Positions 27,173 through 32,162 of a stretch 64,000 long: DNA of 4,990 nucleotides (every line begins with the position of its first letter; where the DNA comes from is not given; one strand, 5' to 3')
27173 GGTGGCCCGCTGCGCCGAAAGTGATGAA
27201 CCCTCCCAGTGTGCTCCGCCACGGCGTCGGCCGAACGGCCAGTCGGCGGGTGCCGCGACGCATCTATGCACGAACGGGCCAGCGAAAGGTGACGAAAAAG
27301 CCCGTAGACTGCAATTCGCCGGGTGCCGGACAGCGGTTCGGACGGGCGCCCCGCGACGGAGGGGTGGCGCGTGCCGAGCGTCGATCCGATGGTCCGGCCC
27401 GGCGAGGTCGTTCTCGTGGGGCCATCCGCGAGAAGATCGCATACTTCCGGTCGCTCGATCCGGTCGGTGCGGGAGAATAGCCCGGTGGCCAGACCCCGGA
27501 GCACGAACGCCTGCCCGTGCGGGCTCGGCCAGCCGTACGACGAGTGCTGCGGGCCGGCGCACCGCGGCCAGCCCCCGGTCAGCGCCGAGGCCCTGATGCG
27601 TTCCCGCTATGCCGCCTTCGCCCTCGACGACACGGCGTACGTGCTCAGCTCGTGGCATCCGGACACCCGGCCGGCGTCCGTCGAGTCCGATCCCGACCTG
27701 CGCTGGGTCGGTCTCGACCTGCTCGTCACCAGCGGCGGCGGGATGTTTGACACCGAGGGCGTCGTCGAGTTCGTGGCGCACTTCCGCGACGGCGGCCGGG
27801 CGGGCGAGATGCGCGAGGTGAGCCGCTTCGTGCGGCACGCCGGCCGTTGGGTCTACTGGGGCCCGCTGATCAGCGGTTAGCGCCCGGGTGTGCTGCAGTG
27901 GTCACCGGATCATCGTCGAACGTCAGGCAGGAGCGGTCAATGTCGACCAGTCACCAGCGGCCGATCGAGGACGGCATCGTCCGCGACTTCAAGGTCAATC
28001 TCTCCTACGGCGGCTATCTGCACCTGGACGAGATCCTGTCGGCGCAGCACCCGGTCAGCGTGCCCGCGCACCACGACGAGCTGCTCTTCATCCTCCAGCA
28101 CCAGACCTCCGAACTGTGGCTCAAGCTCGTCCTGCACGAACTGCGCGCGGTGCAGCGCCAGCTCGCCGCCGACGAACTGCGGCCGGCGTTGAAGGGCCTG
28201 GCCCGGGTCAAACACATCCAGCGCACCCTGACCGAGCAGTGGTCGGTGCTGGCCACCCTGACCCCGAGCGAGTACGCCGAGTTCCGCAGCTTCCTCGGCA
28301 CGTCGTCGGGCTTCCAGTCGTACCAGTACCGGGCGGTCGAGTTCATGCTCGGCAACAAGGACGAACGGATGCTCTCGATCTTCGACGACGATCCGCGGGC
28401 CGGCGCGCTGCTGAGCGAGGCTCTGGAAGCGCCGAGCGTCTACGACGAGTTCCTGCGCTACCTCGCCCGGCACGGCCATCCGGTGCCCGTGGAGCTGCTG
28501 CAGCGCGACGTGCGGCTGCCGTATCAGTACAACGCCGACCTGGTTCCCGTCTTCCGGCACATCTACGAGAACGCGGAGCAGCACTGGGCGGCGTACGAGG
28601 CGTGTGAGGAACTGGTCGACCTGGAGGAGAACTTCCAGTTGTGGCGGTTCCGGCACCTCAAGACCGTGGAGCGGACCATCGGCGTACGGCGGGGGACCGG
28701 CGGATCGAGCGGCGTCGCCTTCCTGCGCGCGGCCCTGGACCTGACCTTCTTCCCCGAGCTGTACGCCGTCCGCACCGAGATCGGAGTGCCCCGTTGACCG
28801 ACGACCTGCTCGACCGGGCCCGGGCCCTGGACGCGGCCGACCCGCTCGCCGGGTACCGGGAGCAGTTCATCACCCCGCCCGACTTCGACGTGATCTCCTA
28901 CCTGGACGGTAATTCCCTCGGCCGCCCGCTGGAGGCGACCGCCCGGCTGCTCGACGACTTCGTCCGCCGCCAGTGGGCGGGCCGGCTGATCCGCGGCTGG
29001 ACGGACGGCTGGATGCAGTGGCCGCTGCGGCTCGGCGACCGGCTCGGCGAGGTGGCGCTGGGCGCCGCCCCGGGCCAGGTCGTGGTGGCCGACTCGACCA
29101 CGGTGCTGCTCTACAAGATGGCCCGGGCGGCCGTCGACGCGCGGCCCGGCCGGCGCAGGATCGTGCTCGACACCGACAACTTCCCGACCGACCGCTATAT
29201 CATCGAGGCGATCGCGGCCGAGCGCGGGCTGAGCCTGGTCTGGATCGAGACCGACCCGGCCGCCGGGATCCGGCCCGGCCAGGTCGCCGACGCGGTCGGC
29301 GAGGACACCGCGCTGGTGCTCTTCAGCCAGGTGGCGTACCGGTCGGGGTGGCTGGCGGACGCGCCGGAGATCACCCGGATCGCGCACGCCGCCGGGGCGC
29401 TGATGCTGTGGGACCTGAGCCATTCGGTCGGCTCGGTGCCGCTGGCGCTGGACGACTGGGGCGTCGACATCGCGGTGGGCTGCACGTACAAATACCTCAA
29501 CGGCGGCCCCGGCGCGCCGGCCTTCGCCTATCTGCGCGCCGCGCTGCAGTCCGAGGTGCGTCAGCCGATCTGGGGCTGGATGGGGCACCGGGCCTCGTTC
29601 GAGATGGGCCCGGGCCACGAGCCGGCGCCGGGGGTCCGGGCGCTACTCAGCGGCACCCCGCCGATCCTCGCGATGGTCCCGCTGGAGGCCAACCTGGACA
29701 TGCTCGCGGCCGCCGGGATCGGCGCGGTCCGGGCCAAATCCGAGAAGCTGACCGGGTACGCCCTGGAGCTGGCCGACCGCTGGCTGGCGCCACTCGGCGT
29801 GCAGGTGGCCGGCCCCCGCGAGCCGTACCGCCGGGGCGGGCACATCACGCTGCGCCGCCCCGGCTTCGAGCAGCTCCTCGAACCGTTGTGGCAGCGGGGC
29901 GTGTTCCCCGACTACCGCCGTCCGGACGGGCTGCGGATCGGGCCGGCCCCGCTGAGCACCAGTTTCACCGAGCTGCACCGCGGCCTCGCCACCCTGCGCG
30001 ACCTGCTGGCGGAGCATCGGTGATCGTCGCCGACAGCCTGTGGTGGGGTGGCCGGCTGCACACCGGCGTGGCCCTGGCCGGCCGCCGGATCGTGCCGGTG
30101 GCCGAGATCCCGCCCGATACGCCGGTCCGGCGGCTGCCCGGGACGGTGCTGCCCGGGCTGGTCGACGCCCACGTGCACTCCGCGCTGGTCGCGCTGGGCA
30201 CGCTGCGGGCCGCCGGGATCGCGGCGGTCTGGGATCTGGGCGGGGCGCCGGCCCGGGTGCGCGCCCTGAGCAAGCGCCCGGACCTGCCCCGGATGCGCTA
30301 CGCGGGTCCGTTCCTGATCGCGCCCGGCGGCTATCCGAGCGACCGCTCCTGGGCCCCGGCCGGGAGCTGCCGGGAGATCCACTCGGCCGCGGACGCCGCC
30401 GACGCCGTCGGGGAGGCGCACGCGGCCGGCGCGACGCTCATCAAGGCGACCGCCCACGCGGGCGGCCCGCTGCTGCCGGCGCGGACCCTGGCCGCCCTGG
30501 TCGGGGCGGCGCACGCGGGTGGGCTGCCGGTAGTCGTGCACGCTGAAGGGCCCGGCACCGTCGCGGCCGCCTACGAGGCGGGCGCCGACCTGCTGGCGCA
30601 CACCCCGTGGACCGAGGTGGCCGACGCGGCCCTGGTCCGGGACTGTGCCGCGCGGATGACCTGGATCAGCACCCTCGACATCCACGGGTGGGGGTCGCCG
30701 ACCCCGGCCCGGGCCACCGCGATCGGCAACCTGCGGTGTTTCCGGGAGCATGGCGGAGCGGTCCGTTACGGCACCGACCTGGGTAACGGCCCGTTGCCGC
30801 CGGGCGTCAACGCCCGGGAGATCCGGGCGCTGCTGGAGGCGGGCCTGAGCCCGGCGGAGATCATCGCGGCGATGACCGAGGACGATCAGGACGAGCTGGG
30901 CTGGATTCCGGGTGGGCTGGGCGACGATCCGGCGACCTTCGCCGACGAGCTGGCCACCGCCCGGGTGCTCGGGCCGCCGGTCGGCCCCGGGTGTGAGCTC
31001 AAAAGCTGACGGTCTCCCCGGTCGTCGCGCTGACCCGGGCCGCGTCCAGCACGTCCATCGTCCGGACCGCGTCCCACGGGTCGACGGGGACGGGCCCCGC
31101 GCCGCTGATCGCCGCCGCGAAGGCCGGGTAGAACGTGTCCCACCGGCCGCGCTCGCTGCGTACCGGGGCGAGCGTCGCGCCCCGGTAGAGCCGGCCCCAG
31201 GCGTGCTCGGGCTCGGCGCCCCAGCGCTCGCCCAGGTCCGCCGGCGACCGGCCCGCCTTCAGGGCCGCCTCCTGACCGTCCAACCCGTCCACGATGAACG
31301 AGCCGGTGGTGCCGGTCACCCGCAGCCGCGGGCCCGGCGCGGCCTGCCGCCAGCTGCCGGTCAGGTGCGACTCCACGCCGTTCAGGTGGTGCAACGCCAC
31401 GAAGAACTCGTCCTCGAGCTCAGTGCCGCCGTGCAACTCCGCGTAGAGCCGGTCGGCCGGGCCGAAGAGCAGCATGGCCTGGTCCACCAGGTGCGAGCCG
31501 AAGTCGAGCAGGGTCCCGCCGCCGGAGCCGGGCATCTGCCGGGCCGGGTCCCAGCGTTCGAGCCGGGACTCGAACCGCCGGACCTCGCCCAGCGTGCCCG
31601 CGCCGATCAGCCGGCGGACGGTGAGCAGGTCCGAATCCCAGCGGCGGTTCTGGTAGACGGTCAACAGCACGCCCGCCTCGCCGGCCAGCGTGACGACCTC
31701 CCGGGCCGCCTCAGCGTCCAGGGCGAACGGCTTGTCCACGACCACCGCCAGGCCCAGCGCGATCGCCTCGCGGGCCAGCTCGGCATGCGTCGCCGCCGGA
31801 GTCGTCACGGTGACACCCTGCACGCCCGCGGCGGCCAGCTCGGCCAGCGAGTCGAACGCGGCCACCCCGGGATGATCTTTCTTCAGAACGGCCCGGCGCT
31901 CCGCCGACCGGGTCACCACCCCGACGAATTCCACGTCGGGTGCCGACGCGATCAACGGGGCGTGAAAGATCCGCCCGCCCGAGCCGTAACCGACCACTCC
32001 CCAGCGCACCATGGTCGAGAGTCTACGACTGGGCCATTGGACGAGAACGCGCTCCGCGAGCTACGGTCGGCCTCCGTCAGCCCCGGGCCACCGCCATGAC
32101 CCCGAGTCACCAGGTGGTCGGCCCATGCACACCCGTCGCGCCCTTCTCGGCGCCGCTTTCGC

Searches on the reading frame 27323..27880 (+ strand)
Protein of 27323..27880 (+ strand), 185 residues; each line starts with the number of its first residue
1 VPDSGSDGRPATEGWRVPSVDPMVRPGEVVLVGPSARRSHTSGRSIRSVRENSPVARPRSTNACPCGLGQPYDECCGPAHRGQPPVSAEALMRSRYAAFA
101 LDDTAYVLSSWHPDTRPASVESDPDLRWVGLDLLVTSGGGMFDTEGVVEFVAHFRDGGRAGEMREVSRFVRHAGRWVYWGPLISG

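Call 57: search_protein_families(library=pfam, proteins=[window:27323-27880:+], max_evalue=0.001)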
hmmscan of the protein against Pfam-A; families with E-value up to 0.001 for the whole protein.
window:27323-27880:+ (185 aa): 2 families
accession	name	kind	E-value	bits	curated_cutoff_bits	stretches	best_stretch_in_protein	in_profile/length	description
PF17775.7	YchJ_M-like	-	2.4e-23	83.2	22.7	1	87-179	1-97/99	YchJ, middle NTF2-like domain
PF02810.21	SEC-C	-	9.3e-05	22.7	20.4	1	63-78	4-19/19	SEC-C motif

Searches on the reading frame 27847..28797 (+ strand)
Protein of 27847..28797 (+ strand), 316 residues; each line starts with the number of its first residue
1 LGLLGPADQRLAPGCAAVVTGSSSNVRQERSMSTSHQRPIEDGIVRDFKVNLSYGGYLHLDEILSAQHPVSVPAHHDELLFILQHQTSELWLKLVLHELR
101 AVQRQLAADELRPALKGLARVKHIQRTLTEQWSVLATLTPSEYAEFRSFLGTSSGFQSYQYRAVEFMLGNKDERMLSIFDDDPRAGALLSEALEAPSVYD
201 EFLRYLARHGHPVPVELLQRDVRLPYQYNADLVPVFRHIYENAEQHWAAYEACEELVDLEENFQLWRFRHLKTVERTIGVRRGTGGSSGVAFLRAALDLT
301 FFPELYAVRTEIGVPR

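Call 12: search_protein_families(library=pfam, proteins=[window:27847-28797:+], max_evalue=0.001)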
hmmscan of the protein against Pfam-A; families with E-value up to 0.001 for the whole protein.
window:27847-28797:+ (316 aa): 1 family
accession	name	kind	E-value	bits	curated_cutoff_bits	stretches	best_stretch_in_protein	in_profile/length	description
PF03301.18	Trp_dioxygenase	-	1.5e-63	215.8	34.9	2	45-175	7-146/346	Tryptophan 2,3-dioxygenase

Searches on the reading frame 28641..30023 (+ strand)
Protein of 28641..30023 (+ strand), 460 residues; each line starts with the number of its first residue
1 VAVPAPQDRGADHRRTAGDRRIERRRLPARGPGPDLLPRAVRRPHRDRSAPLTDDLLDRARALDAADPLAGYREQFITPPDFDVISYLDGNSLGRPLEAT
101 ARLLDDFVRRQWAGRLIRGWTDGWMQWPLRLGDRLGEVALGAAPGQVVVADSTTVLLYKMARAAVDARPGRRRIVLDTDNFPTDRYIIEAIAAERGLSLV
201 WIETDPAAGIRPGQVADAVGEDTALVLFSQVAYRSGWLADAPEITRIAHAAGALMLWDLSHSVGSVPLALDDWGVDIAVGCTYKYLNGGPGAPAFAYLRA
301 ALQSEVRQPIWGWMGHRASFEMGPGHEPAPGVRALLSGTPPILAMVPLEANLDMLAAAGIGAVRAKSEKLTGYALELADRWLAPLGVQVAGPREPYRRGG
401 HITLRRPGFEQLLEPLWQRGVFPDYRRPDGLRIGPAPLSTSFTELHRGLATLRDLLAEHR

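Call 12: search_protein_families(library=pfam, proteins=[window:28641-30023:+], max_evalue=0.001)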
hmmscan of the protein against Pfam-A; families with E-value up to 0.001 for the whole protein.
window:28641-30023:+ (460 aa): 3 families
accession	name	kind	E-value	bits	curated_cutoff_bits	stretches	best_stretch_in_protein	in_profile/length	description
PF22580.2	KYNU_C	-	5.4e-22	78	27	1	363-451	1-89/90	Kynureninase C-terminal domain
PF00266.25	Aminotran_5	-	1e-20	74.5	21.5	1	145-377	62-290/371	Aminotransferase class-V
PF01053.26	Cys_Met_Meta_PP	-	0.00045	19.3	27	1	174-288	94-202/381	Cys/Met metabolism PLP-dependent enzyme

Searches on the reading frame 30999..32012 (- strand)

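Call 12: search_protein_families(library=pfam, proteins=[window:30999-32012:-], max_evalue=0.001)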
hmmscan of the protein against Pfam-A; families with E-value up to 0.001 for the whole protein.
window:30999-32012:- (337 aa): 3 families
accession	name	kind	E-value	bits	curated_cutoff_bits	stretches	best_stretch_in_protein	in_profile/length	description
PF22725.1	GFO_IDH_MocA_C3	-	1.6e-22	80.2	27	1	130-239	2-123/124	GFO/IDH/MocA C-terminal domain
PF01408.29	GFO_IDH_MocA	-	1.2e-21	78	24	1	2-120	1-119/120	Oxidoreductase family, NAD-binding Rossmann fold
PF02894.22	GFO_IDH_MocA_C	-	2.9e-21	76.7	22.9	1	133-336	1-217/218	Oxidoreductase family, C-terminal alpha/beta domain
